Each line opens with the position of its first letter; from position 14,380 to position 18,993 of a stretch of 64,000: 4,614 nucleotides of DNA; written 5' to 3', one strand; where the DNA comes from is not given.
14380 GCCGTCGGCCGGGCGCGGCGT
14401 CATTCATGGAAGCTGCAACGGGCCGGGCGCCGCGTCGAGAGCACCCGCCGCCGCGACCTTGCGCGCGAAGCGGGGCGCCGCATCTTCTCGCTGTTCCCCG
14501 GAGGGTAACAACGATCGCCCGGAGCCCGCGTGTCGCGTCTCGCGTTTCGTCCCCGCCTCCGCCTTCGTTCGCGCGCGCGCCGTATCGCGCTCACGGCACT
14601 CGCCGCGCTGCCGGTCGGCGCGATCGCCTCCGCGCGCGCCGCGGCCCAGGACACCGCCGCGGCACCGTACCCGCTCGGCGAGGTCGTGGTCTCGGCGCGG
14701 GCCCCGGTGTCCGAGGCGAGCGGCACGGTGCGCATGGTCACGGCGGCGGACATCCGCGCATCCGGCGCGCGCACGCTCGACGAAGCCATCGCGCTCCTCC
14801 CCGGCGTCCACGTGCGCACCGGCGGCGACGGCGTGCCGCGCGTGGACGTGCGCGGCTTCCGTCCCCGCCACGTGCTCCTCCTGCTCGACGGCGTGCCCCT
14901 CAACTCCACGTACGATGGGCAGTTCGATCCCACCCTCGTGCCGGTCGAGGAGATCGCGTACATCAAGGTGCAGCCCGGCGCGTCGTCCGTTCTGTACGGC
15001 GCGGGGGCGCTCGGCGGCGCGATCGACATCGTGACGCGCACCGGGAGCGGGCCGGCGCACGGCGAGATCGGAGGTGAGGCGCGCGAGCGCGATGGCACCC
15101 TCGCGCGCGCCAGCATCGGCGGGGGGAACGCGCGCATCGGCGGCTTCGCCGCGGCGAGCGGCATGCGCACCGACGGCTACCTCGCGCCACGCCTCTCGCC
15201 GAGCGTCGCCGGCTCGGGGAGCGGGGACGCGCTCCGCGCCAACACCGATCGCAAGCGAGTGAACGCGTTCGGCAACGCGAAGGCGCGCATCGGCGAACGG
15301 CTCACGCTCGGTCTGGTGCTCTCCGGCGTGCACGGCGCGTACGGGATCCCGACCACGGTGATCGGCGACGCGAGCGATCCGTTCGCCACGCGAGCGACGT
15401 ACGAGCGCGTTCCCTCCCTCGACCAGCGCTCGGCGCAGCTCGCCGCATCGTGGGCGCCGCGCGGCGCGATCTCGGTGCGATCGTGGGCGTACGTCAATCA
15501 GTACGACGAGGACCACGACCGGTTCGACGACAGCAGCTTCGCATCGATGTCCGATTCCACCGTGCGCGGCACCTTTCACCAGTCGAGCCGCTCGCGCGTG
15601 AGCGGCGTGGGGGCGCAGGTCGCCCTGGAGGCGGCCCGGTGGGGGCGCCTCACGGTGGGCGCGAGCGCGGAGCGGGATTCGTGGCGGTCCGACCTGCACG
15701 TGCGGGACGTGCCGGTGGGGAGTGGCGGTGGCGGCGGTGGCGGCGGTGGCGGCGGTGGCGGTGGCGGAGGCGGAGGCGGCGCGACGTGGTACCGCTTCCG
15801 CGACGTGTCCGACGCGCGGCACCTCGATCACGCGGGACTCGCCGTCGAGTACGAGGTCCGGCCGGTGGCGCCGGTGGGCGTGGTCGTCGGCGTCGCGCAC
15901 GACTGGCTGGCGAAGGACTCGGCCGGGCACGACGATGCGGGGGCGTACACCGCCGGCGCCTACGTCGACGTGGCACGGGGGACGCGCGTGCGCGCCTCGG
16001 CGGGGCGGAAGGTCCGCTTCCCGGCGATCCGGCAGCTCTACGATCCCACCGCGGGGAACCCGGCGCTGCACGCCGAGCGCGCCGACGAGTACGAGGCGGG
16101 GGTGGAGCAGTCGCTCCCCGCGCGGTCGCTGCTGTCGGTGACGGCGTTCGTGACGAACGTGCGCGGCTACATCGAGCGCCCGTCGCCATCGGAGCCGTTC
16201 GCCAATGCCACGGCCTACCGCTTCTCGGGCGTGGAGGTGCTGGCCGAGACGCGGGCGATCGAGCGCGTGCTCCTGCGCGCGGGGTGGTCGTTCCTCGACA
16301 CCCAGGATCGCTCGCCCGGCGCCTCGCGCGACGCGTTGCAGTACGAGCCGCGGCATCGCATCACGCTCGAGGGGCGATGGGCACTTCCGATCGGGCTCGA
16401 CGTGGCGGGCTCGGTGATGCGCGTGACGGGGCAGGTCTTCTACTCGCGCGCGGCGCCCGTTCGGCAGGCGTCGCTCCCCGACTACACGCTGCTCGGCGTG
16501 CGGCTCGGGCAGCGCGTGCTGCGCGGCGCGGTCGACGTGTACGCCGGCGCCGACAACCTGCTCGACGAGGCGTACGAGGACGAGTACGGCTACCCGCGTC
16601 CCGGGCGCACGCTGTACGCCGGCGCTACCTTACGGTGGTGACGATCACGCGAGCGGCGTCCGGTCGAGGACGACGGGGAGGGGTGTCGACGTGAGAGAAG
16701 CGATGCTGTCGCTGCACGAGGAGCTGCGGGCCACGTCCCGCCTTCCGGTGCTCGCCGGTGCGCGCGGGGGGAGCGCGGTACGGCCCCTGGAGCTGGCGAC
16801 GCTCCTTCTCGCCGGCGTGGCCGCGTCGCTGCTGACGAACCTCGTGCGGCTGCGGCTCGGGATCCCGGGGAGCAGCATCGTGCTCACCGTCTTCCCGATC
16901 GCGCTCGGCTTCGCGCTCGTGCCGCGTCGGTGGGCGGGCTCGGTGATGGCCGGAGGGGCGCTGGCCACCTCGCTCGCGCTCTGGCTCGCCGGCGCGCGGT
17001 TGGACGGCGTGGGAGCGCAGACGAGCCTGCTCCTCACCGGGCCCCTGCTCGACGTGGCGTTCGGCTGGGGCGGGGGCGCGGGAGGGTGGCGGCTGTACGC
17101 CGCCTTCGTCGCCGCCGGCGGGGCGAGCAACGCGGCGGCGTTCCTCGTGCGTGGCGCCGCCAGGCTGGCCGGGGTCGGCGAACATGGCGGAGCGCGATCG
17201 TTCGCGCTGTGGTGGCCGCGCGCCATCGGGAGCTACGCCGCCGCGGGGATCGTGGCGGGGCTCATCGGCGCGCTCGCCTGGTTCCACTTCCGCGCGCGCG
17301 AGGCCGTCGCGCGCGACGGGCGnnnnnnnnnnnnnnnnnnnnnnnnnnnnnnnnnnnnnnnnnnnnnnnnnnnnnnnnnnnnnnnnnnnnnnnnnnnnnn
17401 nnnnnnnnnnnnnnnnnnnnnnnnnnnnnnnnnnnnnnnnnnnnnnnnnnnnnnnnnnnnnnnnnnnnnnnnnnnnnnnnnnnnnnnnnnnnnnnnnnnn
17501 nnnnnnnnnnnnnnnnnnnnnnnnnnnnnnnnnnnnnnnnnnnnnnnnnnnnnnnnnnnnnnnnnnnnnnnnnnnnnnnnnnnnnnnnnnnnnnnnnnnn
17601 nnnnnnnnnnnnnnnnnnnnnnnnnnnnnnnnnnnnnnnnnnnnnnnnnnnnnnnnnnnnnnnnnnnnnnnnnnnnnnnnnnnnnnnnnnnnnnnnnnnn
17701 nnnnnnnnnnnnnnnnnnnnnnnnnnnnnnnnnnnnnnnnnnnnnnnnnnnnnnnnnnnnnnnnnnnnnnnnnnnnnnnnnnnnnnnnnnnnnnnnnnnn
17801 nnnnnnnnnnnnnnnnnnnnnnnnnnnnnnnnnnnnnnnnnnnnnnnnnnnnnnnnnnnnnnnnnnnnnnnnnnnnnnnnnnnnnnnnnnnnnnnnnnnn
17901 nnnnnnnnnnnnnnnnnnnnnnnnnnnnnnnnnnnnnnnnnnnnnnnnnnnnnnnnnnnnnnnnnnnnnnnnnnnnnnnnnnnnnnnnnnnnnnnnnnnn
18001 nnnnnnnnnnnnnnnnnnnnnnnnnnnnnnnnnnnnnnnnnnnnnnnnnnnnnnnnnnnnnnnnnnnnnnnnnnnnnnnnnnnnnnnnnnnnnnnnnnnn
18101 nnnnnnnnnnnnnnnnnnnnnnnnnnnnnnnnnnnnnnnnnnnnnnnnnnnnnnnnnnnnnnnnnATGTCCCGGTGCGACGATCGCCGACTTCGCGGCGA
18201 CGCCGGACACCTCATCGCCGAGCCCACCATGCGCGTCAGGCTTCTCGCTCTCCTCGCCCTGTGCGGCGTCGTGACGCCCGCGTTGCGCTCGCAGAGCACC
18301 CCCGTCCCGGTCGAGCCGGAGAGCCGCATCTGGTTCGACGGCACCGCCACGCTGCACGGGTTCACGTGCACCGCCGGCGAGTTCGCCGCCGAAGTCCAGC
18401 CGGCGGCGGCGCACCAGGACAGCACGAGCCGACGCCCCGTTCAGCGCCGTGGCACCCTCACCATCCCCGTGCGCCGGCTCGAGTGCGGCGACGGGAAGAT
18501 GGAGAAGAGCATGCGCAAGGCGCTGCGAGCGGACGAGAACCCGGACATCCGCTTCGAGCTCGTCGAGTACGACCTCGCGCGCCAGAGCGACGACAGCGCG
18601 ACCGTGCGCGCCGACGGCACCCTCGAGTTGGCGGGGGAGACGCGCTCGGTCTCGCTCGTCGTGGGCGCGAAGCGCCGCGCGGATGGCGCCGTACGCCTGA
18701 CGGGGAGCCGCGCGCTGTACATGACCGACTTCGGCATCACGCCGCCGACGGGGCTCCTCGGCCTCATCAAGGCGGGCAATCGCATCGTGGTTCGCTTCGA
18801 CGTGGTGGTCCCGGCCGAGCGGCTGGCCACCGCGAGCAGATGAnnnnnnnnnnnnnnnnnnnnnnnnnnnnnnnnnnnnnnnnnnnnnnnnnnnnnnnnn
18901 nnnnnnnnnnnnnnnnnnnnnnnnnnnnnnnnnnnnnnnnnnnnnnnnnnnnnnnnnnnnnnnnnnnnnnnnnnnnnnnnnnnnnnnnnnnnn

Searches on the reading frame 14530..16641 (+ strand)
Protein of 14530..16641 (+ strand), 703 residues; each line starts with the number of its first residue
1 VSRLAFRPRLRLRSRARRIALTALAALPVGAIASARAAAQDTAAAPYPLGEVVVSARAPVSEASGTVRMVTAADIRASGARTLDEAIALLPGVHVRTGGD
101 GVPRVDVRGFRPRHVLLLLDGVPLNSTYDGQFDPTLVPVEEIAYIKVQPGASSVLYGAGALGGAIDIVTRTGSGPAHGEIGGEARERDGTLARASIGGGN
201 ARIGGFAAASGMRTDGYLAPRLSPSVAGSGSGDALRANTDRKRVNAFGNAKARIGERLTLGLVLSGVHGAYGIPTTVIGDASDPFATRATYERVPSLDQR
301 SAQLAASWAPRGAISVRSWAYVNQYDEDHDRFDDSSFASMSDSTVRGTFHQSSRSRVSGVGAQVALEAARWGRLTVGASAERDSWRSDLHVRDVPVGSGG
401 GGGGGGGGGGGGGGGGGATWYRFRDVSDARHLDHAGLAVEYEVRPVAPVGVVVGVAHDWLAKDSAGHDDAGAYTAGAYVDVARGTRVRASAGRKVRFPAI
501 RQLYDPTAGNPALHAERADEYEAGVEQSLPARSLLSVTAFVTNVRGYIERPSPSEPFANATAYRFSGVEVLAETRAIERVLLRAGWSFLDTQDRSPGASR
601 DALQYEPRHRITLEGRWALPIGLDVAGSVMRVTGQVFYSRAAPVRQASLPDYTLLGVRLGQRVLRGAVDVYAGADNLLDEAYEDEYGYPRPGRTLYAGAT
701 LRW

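Call 59: search_protein_families(library=pfam, proteins=[window:14530-16641:+], max_evalue=0.00001)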
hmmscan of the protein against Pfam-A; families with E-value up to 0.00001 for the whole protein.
window:14530-16641:+ (703 aa): 2 families
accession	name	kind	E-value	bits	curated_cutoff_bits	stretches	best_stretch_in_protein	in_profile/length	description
PF07715.20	Plug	-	3.4e-24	85.9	23.9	1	60-164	2-107/107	TonB-dependent Receptor Plug Domain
PF00593.30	TonB_dep_Rec_b-barrel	-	2.1e-23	84.3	27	1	268-677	38-436/436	TonB dependent receptor-like, beta-barrel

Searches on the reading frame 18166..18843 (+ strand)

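Call 59: search_protein_families(library=pfam, proteins=[window:18166-18843:+], max_evalue=0.00001)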
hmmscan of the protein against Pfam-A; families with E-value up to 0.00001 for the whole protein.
window:18166-18843:+ (225 aa): 1 family
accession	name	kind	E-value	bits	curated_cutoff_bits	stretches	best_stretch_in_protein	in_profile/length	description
PF04264.18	YceI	-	1.7e-11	45.2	23.7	1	65-214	18-149/150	YceI-like domain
